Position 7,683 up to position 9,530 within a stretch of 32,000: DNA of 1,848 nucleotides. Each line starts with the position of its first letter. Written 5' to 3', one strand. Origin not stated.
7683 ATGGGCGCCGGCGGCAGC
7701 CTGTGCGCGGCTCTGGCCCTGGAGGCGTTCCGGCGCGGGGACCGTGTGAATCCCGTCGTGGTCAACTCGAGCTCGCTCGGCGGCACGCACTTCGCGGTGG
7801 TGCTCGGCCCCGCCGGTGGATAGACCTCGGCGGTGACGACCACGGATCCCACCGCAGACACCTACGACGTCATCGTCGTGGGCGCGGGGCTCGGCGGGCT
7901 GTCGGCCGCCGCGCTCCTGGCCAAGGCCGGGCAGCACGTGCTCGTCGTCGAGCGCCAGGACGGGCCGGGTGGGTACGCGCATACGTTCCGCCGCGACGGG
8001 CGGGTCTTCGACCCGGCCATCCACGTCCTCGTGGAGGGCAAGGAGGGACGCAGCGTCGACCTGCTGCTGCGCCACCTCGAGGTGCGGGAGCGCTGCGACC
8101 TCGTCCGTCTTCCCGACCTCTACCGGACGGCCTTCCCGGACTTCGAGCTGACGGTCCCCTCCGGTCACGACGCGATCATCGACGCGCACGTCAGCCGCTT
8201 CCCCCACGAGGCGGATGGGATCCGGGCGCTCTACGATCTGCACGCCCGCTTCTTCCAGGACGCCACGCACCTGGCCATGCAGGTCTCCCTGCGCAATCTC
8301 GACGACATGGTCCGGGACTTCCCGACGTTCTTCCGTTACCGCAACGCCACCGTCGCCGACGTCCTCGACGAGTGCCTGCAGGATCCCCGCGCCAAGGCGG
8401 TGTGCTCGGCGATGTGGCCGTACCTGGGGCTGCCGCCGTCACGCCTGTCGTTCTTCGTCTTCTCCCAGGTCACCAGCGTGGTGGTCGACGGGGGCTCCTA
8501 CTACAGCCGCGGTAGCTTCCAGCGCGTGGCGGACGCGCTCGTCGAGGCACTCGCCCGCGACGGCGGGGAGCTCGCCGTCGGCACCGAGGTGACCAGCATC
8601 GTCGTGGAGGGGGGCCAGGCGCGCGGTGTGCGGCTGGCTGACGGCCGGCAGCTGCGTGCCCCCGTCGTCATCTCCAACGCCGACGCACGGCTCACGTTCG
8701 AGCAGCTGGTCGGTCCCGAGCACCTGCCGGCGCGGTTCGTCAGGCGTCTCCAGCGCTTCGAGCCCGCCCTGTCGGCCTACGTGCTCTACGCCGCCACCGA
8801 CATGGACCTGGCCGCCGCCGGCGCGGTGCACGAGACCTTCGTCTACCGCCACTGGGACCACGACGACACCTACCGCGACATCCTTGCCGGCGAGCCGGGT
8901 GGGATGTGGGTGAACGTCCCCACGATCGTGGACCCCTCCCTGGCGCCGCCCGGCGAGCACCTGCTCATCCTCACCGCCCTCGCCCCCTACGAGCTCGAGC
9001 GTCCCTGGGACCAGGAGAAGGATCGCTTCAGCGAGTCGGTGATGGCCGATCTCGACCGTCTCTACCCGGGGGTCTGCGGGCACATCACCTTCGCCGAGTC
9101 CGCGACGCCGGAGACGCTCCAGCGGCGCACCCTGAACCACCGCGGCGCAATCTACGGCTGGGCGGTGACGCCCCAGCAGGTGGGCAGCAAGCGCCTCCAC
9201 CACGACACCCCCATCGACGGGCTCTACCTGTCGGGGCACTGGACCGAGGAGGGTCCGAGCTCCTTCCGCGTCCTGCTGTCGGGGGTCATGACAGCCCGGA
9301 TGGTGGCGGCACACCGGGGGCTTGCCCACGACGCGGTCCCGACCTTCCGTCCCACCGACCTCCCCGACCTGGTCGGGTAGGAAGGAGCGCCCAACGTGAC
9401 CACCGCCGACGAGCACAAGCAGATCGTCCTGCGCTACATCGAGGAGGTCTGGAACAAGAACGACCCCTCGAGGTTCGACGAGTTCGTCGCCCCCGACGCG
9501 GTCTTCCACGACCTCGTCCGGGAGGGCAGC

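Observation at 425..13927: ER-less type II FAS-like / highly reducing type II PKS operon with an unusual tailoring set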

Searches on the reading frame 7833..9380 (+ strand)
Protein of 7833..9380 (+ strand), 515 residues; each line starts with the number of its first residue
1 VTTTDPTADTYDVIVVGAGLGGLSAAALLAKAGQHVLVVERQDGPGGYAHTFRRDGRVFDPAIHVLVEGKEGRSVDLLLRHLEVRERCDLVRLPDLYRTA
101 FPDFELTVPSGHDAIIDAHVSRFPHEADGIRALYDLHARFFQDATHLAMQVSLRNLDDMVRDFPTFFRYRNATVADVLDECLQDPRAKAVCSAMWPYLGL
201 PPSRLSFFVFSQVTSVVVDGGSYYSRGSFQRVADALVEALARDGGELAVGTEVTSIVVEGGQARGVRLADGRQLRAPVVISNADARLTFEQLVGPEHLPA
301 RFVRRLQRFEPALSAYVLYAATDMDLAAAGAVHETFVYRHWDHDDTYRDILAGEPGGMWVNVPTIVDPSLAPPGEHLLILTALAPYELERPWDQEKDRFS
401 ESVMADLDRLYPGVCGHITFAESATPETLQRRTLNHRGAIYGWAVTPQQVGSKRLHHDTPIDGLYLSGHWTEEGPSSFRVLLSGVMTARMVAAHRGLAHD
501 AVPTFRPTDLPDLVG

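Call 8: search_protein_families(library=pfam, proteins=[window:7833-9380:+], max_evalue=0.01)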
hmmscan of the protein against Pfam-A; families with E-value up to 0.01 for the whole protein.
window:7833-9380:+ (515 aa): 13 families
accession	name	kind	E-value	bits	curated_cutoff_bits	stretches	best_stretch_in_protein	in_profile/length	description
PF01593.30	Amino_oxidase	-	2.6e-24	86.8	19.8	1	20-489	1-440/443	Flavin containing amine oxidoreductase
PF01266.30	DAO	-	4.8e-16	59.7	27.9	2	12-68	1-56/353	FAD dependent oxidoreductase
PF13450.12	NAD_binding_8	-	2e-15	57.2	21.9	1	15-73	1-59/68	NAD(P)-binding Rossmann-like domain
PF00890.30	FAD_binding_2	-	4.9e-10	39.6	20.4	1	12-56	1-43/414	FAD binding domain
PF12831.13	FAD_oxidored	-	4.9e-08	33.1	27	1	12-48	1-37/416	FAD dependent oxidoreductase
PF01494.25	FAD_binding_3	-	2.8e-07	30.5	22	1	11-44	2-35/349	FAD binding domain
PF07992.20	Pyr_redox_2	-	1.3e-06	28.6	26.1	1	11-42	1-32/291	Pyridine nucleotide-disulphide oxidoreductase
PF00070.33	Pyr_redox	-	2e-06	28.6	22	1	13-45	2-34/82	Pyridine nucleotide-disulphide oxidoreductase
PF01946.23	Thi4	-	4e-06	26.7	26.2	1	11-49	18-57/235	Thi4 family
PF03486.20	HI0933_like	-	7.4e-06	26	50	1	12-46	2-36/244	HI0933-like protein Rossmann domain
PF01134.28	GIDA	-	1.6e-05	24.6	22.1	1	12-39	1-28/391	Glucose inhibited division protein A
PF05834.18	Lycopene_cycl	-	9.9e-05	22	23.4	0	12-45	1-36/380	Lycopene cyclase protein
PF13738.12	Pyr_redox_3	-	0.0096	15.6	30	0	14-62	1-49/305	Pyridine nucleotide-disulphide oxidoreductase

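Call 40: search_protein_families(library=ncbifam, proteins=[window:7833-9380:+], max_evalue=0.00001)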
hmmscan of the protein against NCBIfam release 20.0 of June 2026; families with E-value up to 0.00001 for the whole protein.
window:7833-9380:+ (515 aa): 37 families (the best 25 are shown)
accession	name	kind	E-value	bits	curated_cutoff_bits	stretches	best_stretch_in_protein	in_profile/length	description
TIGR02734.1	crtI_fam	subfamily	3e-55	187.9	238.1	1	13-495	1-492/504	phytoene desaturase family protein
TIGR02730.1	carot_isom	equivalog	5.2e-54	183.9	586.9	1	11-494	1-491/493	carotenoid isomerase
TIGR02733.1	desat_CrtD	equivalog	3.5e-36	124.9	549.7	2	221-493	223-490/492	C-3',4' desaturase CrtD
NF058655.1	CrtID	equivalog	4.8e-35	121.3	640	1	13-488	1-478/478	bifunctional phytoene desaturase/3,4-desaturase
NF045637.1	carotdesatCrtDProt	equivalog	5.6e-34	117.5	580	1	13-492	1-483/485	1-hydroxycarotenoid 3,4-desaturase CrtD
NF045689.1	BCarotKetCrtO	equivalog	4.7e-32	111.3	1000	2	168-476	181-522/563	beta-carotene ketolase CrtO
NF042421.1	hydcarot_desat_CrtD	equivalog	3.7e-18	65.3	500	2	210-492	204-484/487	1-hydroxycarotenoid 3,4-desaturase CrtD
NF005560.0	PRK07233.1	equivalog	1.1e-17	64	252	1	13-68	3-58/435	hypothetical protein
TIGR03467.1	HpnE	equivalog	2.7e-15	56.6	283.05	1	13-92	1-80/430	hydroxysqualene dehydroxylase HpnE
NF053676.1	4oxCHCAChcC1Cy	equivalog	3.6e-08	32.3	1000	0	10-47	1-38/528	4-oxocyclohexanecarboxylate 2-dehydrogenase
TIGR02731.1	phytoene_desat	equivalog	4.3e-08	32.3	569.4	0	13-87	2-75/453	15-cis-phytoene desaturase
NF003585.0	PRK05249.1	equivalog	2.1e-07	29.9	465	1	9-49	5-45/464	Si-specific NAD(P)(+) transhydrogenase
NF005548.0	PRK07208.1-4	equivalog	2.2e-07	29.8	389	1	11-64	4-57/488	hypothetical protein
NF009477.0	PRK12843.1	equivalog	2.7e-07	29.4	758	1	7-48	13-54/578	FAD-dependent oxidoreductase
NF004789.0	PRK06134.1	subfamily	3e-07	29.4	747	1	4-48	6-50/581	FAD-dependent oxidoreductase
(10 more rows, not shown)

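Call 41: search_solved_structures(query=window:7833-9380:+, max_evalue=0.001)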
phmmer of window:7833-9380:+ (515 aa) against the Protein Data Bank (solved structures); distinct sequences matched with E-value up to 0.001: 70 (the best 60 are shown).
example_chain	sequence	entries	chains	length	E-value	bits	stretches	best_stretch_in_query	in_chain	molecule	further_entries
4dgk_A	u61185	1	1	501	2.1e-28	102.2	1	14-489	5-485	Phytoene dehydrogenase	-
4rep_A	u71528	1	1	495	1.5e-22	82.9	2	170-492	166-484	Gamma-carotene desaturase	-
3ka7_A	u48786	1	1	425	1.3e-15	60.1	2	209-419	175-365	Oxidoreductase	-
3nrn_A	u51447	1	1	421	9e-08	34.2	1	13-80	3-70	uncharacterized protein PF1083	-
1f8r_A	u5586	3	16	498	4.5e-07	31.9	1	7-55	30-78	L-AMINO ACID OXIDASE | L-amino-acid oxidase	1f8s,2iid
3ihg_A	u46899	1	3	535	4.4e-06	28.6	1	11-57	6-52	RdmE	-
5lgn_A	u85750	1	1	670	5.3e-06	28.3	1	6-123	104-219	Lysine-specific histone demethylase 1A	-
4bay_A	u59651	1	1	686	5.4e-06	28.3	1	6-123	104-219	LYSINE-SPECIFIC HISTONE DEMETHYLASE 1A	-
5ts5_A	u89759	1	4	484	7.4e-06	27.9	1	7-55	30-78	Amine oxidase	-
4e0v_A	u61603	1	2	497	1e-05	27.4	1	7-55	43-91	L-amino-acid oxidase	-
2x0l_A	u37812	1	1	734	1.2e-05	27.1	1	6-122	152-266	LYSINE-SPECIFIC HISTONE DEMETHYLASE 1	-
1reo_A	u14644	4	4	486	1.3e-05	27.1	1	7-56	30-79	AHPLAAO | L-amino acid oxidase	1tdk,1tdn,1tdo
2bxr_A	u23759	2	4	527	1.3e-05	27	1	10-55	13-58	AMINE OXIDASE [FLAVIN-CONTAINING] A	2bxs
2z5y_A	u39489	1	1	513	1.9e-05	26.5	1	11-55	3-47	Amine oxidase [flavin-containing] A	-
2z5x_A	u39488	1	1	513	2e-05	26.4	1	11-55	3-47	Amine oxidase [flavin-containing] A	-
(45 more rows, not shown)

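Call 77: find_homologous_proteins(query=window:7833-9380:+, max_evalue=1e-20)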
Query window:7833-9380:+ (515 aa): 1856 proteins with E <= 1e-20 among 8000 candidates; the best 120 are listed.
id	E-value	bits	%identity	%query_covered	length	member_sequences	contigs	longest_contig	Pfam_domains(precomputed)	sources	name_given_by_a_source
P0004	0.0e+0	1118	95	100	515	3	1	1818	PF01946.24,PF01266.31,PF01593.31,PF13450.13,PF00890.31,PF01134.29,PF01494.26,PF12831.14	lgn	-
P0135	1.4e-265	900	75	99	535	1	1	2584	PF01946.24,PF01266.31,PF01593.31,PF13450.13,PF00890.31,PF07992.21,PF00070.34,PF01134.29,PF01494.26,PF12831.14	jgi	jgi:phytoene desaturase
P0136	1.4e-263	893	75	100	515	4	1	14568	PF01946.24,PF01266.31,PF01593.31,PF13450.13,PF00890.31,PF07992.21,PF00070.34,PF03486.21,PF01134.29,PF01494.26,PF12831.14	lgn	-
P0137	1.8e-231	787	65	99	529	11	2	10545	PF01946.24,PF01266.31,PF01593.31,PF13450.13,PF00890.31,PF07992.21,PF12831.14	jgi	-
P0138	4.5e-231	786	69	98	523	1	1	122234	PF01946.24,PF01266.31,PF01593.31,PF13450.13,PF00890.31,PF07992.21,PF05834.19,PF01494.26,PF12831.14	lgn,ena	-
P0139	8.6e-231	785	65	98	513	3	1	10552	PF01266.31,PF01593.31,PF13450.13,PF00890.31,PF07992.21,PF00070.34,PF00996.25,PF12831.14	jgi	jgi:prolycopene isomerase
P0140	3.5e-224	763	64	99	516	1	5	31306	PF01266.31,PF01593.31,PF13450.13,PF00890.31,PF07992.21,PF00996.25,PF01134.29,PF12831.14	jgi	jgi:phytoene desaturase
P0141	7.7e-224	762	65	97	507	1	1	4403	PF01266.31,PF01593.31,PF13450.13,PF00890.31,PF00996.25,PF12831.14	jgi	jgi:prolycopene isomerase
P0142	4.1e-222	756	64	98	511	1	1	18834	PF01266.31,PF01593.31,PF13450.13,PF00890.31,PF07992.21,PF00996.25,PF12831.14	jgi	jgi:phytoene desaturase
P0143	2.8e-217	740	62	100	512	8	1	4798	PF01266.31,PF01593.31,PF13450.13,PF00890.31,PF07992.21,PF00996.25,PF12831.14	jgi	-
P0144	6.3e-216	736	63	99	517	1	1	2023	PF01266.31,PF01593.31,PF13450.13,PF00890.31,PF00996.25,PF12831.14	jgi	jgi:phytoene desaturase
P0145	8.9e-216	735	62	99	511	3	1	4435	PF01266.31,PF01593.31,PF13450.13,PF00890.31,PF07992.21,PF00070.34,PF01494.26,PF12831.14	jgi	jgi:prolycopene isomerase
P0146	1.4e-213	728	64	98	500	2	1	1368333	PF01266.31,PF01593.31,PF13450.13,PF00890.31,PF07992.21,PF00996.25,PF12831.14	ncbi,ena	-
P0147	3.1e-208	710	60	99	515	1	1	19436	PF01266.31,PF01593.31,PF13450.13,PF00890.31,PF07992.21,PF00070.34,PF01494.26,PF12831.14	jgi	jgi:phytoene desaturase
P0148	8.4e-204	696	58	100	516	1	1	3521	PF01266.31,PF01593.31,PF13450.13,PF00890.31,PF01494.26,PF12831.14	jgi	jgi:phytoene desaturase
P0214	7.5e-172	590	53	98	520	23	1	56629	PF01946.24,PF01266.31,PF01593.31,PF13450.13,PF00890.31,PF12831.14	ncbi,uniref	ncbi:phytoene desaturase family protein [Streptomyces sparsogenes]|uniref:phytoene desaturase family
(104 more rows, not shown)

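Call 78: find_encoding_contigs(protein=P0214, flank=10000, max_places=2)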
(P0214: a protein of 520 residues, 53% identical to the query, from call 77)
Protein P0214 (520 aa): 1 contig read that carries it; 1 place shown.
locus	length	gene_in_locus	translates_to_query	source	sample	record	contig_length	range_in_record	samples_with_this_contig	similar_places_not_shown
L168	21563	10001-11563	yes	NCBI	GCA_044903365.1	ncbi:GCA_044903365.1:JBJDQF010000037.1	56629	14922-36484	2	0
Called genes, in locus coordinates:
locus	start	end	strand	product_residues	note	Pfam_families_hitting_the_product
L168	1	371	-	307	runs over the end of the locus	PF01545:Cation_efflux, PF16916:ZT_dimer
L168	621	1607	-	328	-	PF01073:3Beta_HSD, PF01370:Epimerase, PF02719:Polysacc_synt_2, PF04321:RmlD_sub_bind, PF05368:NmrA, PF07993:NAD_binding_4 (faint), PF13460:NAD_binding_10 (weak), PF16363:GDP_Man_Dehyd, +1 more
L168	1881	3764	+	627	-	PF01066:CDP-OH_P_transf, PF19365:DUF5941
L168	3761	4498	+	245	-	PF00483:NTP_transferase, PF12804:NTP_transf_3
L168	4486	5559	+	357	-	PF00465:Fe-ADH, PF13685:Fe-ADH_2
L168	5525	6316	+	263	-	PF01066:CDP-OH_P_transf (weak)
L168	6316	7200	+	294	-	PF00535:Glycos_transf_2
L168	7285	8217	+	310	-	PF01061:ABC2_membrane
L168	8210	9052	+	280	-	PF00005:ABC_tran, PF02463:SMC_N (faint), PF13304:AAA_21 (faint)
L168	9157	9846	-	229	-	-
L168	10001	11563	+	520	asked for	PF00890:FAD_binding_2 (weak), PF01266:DAO (weak), PF01946:Thi4 (faint), PF12831:FAD_oxidored (weak), PF01593:Amino_oxidase, PF13450:NAD_binding_8, PF01266:DAO (weak)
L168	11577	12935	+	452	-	PF00067:p450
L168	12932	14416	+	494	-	PF00067:p450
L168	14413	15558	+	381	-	PF07366:SnoaL, PF12680:SnoaL_2, PF07366:SnoaL, PF12680:SnoaL_2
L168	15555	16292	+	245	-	-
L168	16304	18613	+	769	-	PF03176:MMPL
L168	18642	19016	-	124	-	PF20064:DUF6463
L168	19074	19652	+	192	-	PF00440:TetR_N, PF16859:TetR_C_11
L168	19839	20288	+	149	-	PF01648:ACPS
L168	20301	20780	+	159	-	PF07977:FabA (weak), PF03061:4HBT (weak)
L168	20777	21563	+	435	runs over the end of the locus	PF00109:ketoacyl-synt, PF02801:Ketoacyl-synt_C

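Call 80: find_homologous_proteins(query=L168:20777-21562:+, max_evalue=1e-40)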
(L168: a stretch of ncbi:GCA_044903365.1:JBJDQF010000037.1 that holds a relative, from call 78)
Query L168:20777-21562:+ (262 aa): 2410 proteins with E <= 1e-40 among 8000 candidates; the best 120 are listed.
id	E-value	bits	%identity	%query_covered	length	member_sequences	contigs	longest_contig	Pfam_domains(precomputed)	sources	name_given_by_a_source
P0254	1.2e-160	551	97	100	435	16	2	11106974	PF00109.33,PF02801.29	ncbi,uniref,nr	ncbi:beta-ketoacyl-[acyl-carrier-protein] synthase family protein [Streptomyces sp. FXJ1.4098]|unire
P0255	7.3e-144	496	86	100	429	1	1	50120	PF00109.33,PF02801.29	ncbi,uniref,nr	ncbi:beta-ketoacyl-[acyl-carrier-protein] synthase family protein [Streptomyces sp. B1866]|uniref:be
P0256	7.2e-140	483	85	100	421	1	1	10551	PF00109.33,PF02801.29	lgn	-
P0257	2.6e-136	471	84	100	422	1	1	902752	PF00109.33,PF02801.29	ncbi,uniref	ncbi:beta-ketoacyl-[acyl-carrier-protein] synthase family protein [Streptomyces sp. NPDC018031]|unir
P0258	4.6e-126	438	77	100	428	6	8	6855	PF00109.33,PF02801.29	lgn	-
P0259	1.2e-125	436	79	100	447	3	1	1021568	PF00109.33,PF02801.29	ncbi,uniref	ncbi:beta-ketoacyl-[acyl-carrier-protein] synthase family protein [Streptomyces sp. NPDC047821]|unir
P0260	1.5e-125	436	77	100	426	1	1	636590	PF00109.33,PF02801.29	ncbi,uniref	ncbi:beta-ketoacyl-[acyl-carrier-protein] synthase family protein [Streptomyces sp. NPDC048603]|unir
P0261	1.4e-124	433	75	100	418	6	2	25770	PF00109.33,PF02801.29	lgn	-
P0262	6.1e-124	431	76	100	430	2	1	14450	PF00109.33,PF02801.29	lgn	-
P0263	8.6e-124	430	75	100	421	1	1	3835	PF00109.33,PF02801.29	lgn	-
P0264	9.9e-124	430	76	100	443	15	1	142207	PF00109.33,PF02801.29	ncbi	ncbi:beta-ketoacyl-[acyl-carrier-protein] synthase family protein [Streptomyces sp. NPDC002402]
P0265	3.6e-122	425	77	100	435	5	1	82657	PF00109.33,PF02801.29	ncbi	ncbi:beta-ketoacyl-[acyl-carrier-protein] synthase family protein [Streptomyces sp. SYSU K21746]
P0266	4.3e-122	425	74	100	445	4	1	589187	PF00109.33,PF02801.29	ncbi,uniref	ncbi:beta-ketoacyl-[acyl-carrier-protein] synthase family protein [Streptomyces sp. NPDC047525]|unir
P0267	1.9e-121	423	74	100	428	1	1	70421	PF00109.33,PF02801.29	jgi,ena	-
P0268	2.1e-121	422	75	100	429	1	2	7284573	PF00109.33,PF02801.29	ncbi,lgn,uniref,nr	ncbi:beta-ketoacyl-[acyl-carrier-protein] synthase family protein [Streptomyces pactum]|uniref:Beta-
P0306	7.0e-99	349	65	100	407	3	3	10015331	PF00109.33,PF02801.29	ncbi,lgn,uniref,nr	ncbi:3-oxoacyl-[acyl-carrier-protein] synthase II [Kutzneria viridogrisea]|uniref:3-oxoacyl-[acyl-ca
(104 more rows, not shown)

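Call 81: find_encoding_contigs(protein=P0254, flank=10000, max_places=1)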
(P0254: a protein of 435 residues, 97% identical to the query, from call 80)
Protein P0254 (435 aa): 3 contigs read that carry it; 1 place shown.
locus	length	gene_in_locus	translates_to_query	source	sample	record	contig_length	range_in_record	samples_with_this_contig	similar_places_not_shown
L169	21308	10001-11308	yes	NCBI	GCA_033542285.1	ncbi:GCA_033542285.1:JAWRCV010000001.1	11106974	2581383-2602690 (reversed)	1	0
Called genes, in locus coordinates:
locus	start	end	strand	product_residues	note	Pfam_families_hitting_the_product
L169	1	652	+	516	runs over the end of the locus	PF00890:FAD_binding_2 (weak), PF01266:DAO (weak), PF12831:FAD_oxidored (weak), PF13450:NAD_binding_8, PF01593:Amino_oxidase, PF01266:DAO (weak)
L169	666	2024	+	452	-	PF00067:p450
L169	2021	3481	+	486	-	PF00067:p450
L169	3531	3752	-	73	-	-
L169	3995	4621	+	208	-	PF07366:SnoaL, PF12680:SnoaL_2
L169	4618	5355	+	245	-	-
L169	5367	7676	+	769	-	PF03176:MMPL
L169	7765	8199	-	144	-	PF20064:DUF6463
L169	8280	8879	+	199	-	PF00440:TetR_N, PF16859:TetR_C_11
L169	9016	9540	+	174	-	PF01648:ACPS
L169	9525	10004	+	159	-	PF07977:FabA (weak)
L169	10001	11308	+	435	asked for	PF00109:ketoacyl-synt, PF02801:Ketoacyl-synt_C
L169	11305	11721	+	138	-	PF07977:FabA, PF22818:ApeI-like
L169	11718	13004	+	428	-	PF00109:ketoacyl-synt, PF02801:Ketoacyl-synt_C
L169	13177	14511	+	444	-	PF00109:ketoacyl-synt, PF00108:Thiolase_N (weak), PF02801:Ketoacyl-synt_C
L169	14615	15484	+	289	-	PF00109:ketoacyl-synt, PF02801:Ketoacyl-synt_C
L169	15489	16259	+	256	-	PF00106:adh_short, PF01370:Epimerase (faint), PF08659:KR, PF13561:adh_short_C2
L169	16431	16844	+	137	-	PF00550:PP-binding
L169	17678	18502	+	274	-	PF01613:Flavin_Reduct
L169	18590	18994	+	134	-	PF00698:Acyl_transf_1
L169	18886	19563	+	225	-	PF00698:Acyl_transf_1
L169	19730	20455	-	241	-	PF04542:Sigma70_r2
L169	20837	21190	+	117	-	PF00355:Rieske, PF13806:Rieske_2, PF22543:Rieske_4 (weak)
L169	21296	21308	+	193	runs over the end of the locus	PF00440:TetR_N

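Call 82: find_encoding_contigs(protein=P0306, flank=10000, max_places=1)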
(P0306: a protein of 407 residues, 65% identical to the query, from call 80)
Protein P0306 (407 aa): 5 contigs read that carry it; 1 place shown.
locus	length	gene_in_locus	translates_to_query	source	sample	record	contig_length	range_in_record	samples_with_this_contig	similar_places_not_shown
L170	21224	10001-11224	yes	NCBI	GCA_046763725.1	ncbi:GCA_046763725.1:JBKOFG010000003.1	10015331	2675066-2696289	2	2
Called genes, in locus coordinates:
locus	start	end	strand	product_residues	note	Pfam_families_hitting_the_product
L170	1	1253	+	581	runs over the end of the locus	PF04542:Sigma70_r2, PF08281:Sigma70_r4_2, PF13490:zf-HC2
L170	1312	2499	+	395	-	PF02350:Epimerase_2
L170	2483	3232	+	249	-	-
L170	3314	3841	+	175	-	-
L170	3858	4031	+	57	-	-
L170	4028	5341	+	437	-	PF00535:Glycos_transf_2, PF13641:Glyco_tranf_2_3, PF13506:Glyco_transf_21 (weak), PF13632:Glyco_trans_2_3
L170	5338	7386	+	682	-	-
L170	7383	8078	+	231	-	PF04545:Sigma70_r4 (faint), PF00196:GerE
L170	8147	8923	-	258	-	-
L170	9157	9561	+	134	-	PF00550:PP-binding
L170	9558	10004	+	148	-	PF07977:FabA (weak)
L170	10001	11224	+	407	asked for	PF00109:ketoacyl-synt, PF02801:Ketoacyl-synt_C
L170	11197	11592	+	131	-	PF07977:FabA, PF22818:ApeI-like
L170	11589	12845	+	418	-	PF00109:ketoacyl-synt, PF02801:Ketoacyl-synt_C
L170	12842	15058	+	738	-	PF00109:ketoacyl-synt, PF00108:Thiolase_N, PF02801:Ketoacyl-synt_C, PF00109:ketoacyl-synt, PF02801:Ketoacyl-synt_C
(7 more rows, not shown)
